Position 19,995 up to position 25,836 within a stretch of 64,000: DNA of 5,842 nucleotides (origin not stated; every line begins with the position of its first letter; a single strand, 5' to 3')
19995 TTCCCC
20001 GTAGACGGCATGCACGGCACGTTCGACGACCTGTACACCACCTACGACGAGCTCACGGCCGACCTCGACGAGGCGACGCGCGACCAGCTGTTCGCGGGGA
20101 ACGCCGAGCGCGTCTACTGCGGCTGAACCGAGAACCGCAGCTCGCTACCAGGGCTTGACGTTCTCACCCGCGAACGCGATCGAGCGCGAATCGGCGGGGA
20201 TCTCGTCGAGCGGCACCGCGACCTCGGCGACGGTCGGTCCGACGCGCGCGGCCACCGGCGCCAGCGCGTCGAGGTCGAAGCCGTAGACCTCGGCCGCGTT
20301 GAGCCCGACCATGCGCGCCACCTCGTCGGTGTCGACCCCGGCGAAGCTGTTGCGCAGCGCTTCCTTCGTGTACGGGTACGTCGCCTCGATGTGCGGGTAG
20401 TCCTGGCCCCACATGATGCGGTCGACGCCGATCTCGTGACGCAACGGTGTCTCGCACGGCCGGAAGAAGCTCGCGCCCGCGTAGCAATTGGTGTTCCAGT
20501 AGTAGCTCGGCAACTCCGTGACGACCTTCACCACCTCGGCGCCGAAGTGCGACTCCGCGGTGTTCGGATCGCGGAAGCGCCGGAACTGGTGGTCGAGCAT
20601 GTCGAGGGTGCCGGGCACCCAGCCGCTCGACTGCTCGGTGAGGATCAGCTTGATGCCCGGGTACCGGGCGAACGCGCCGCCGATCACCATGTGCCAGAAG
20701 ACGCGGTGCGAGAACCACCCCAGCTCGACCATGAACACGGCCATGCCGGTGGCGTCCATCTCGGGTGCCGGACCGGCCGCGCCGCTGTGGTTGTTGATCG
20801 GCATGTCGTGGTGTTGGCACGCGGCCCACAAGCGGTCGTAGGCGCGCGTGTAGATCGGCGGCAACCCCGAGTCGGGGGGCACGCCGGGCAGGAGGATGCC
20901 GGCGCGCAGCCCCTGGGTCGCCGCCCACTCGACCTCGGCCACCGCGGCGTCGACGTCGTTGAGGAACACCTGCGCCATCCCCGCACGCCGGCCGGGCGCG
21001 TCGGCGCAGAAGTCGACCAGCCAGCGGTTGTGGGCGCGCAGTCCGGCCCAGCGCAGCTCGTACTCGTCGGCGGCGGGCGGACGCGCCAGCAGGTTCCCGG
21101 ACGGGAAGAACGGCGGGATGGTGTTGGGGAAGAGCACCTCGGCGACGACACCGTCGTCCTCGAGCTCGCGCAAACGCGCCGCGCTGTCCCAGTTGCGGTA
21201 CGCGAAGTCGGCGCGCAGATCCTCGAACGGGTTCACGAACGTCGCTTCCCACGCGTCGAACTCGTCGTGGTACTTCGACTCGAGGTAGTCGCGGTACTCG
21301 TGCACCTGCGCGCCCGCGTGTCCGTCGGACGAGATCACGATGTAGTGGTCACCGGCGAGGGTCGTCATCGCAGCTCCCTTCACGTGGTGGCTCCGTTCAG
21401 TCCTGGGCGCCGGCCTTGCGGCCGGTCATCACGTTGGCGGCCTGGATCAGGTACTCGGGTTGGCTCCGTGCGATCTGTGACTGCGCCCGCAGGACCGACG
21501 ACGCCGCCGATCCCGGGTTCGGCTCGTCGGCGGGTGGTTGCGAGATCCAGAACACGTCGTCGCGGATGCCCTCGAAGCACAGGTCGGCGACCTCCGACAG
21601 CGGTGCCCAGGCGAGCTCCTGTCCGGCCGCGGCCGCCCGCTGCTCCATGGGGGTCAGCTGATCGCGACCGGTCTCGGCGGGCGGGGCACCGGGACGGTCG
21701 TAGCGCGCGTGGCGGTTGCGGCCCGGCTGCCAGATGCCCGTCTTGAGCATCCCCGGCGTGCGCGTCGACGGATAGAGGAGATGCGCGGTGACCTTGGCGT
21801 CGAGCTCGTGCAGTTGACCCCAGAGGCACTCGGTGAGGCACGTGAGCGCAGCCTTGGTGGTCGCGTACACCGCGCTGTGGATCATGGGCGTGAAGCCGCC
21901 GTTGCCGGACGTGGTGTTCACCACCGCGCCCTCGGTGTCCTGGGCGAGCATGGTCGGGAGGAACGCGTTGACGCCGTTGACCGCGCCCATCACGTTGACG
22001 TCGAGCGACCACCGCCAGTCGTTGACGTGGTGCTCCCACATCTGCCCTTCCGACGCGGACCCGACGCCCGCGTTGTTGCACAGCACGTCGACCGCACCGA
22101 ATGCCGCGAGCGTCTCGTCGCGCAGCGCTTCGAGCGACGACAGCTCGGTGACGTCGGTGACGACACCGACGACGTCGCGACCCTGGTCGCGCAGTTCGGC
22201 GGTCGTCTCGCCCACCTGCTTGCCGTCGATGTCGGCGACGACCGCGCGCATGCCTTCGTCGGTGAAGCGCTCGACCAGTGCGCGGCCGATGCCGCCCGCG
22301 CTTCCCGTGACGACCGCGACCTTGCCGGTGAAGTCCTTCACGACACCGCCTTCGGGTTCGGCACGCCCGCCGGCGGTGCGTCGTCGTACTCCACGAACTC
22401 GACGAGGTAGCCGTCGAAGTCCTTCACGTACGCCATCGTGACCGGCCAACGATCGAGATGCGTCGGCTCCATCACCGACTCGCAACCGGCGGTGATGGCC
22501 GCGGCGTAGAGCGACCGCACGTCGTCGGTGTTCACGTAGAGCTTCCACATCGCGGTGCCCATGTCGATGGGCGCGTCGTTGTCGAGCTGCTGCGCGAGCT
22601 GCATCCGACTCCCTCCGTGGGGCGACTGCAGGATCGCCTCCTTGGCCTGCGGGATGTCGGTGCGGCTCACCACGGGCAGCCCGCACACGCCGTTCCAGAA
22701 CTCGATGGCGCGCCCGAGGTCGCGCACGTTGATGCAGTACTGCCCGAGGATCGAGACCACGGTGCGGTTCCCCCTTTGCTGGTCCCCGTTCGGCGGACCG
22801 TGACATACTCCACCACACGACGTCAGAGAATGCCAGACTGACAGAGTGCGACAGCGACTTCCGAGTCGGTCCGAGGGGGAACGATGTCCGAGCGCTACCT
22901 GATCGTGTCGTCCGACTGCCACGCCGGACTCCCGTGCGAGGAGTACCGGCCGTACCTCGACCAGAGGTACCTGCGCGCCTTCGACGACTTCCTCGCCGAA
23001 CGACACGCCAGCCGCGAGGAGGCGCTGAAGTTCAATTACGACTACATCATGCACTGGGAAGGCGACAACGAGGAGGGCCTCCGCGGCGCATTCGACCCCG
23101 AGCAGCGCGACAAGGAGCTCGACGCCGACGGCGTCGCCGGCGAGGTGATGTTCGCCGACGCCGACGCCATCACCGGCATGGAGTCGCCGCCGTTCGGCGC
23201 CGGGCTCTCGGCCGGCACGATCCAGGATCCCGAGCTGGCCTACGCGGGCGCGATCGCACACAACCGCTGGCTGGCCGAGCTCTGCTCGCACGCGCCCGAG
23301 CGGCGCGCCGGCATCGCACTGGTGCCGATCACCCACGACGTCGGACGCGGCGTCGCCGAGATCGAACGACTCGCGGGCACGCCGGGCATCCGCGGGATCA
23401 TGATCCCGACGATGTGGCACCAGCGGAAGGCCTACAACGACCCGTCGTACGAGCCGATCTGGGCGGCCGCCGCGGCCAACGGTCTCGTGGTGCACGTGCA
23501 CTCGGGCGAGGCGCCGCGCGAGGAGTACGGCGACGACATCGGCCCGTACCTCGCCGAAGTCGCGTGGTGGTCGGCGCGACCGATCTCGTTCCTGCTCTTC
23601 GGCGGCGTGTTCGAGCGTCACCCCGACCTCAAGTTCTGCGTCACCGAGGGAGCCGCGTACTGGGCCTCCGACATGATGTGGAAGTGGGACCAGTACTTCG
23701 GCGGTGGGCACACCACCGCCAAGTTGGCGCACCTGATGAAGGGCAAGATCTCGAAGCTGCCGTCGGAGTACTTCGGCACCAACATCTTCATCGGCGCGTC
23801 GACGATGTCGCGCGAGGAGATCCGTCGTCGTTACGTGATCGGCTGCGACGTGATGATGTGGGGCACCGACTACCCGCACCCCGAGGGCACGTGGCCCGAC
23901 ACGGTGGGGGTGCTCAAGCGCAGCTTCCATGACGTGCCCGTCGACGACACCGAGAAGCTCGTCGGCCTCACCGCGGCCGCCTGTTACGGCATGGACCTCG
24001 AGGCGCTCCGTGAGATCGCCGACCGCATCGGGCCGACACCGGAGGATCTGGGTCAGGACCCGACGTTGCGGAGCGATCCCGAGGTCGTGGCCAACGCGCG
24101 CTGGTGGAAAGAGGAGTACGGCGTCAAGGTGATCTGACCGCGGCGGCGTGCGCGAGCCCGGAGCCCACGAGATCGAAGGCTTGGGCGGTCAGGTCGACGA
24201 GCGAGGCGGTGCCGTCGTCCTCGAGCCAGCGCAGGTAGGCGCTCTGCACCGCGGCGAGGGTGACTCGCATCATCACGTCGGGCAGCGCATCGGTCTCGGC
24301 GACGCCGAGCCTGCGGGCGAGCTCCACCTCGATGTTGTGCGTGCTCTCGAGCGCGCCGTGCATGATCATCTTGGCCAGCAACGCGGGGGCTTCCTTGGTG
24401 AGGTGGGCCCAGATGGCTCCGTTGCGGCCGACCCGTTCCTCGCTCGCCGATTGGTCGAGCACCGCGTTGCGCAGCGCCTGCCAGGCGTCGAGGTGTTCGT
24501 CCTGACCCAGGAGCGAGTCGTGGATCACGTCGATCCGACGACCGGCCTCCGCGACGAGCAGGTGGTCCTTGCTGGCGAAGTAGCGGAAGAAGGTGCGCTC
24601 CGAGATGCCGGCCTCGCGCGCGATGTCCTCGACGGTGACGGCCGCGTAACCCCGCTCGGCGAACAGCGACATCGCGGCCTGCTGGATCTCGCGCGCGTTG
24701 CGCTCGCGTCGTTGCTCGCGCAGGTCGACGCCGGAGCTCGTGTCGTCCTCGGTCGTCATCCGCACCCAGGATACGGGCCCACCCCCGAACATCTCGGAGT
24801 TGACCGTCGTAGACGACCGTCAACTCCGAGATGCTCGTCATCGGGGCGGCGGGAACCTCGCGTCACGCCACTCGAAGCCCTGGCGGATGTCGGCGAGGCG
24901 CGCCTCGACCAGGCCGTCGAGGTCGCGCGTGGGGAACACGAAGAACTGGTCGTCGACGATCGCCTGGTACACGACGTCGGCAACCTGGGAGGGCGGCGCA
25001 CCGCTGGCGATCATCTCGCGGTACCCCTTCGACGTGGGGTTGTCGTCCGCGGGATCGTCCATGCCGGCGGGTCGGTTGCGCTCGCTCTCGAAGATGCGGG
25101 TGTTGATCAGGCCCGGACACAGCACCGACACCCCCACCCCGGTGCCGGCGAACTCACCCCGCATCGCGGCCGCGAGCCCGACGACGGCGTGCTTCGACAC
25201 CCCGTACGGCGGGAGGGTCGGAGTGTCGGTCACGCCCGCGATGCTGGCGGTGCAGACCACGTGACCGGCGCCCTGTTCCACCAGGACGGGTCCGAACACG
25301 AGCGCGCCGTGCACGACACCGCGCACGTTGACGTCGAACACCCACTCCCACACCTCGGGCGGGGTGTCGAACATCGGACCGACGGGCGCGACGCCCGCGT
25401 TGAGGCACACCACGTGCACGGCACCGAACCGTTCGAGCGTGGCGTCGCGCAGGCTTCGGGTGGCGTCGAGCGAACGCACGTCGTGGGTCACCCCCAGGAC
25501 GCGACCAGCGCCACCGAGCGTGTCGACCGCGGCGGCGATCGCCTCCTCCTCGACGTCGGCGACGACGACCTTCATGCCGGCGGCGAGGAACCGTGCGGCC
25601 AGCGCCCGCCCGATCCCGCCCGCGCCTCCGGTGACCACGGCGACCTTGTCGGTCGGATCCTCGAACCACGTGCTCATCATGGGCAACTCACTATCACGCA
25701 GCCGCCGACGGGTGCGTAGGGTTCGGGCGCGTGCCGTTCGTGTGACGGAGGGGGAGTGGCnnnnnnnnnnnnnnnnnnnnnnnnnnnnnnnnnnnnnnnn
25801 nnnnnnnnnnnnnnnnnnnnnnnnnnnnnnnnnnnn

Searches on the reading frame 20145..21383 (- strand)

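Call 28: search_protein_families(library=pfam, proteins=[window:20145-21383:-], max_evalue=0.001)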
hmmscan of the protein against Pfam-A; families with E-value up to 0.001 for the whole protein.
window:20145-21383:- (412 aa): 1 family
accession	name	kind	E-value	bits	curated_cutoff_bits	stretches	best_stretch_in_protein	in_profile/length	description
PF04909.20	Amidohydro_2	-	5.8e-25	89.1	26.4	1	116-369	63-289/289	Amidohydrolase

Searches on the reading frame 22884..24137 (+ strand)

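Call 28: search_protein_families(library=pfam, proteins=[window:22884-24137:+], max_evalue=0.001)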
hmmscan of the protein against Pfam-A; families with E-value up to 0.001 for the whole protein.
window:22884-24137:+ (417 aa): 1 family
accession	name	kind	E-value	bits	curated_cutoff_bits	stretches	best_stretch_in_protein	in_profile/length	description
PF04909.20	Amidohydro_2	-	1.9e-29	103.8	26.4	1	75-369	12-288/289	Amidohydrolase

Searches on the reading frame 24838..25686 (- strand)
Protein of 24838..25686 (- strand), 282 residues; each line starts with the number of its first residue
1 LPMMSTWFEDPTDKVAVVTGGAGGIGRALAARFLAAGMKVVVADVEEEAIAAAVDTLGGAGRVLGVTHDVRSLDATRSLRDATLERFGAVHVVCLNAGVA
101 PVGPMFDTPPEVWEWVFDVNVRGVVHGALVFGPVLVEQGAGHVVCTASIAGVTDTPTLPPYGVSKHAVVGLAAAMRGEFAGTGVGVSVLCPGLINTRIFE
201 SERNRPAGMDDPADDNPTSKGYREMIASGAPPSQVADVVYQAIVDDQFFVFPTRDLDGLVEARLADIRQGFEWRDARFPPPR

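Call 28: search_protein_families(library=pfam, proteins=[window:24838-25686:-], max_evalue=0.001)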
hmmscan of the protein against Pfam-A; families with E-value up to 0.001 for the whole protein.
window:24838-25686:- (282 aa): 5 families
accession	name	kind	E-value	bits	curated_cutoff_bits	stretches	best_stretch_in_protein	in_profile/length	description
PF00106.31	adh_short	-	1.1e-45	155.9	26.6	1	14-204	1-192/195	short chain dehydrogenase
PF13561.12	adh_short_C2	-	2.7e-32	112.7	27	1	22-217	3-199/236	Enoyl-(Acyl carrier protein) reductase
PF08659.16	KR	-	2e-09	38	22.6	1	17-176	4-164/180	KR domain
PF01370.27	Epimerase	-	2.9e-07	30.6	20.9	1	17-181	2-161/240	NAD dependent epimerase/dehydratase family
PF02737.24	3HCDH_N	-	0.00029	21.2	22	1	14-58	1-43/180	3-hydroxyacyl-CoA dehydrogenase, NAD binding domain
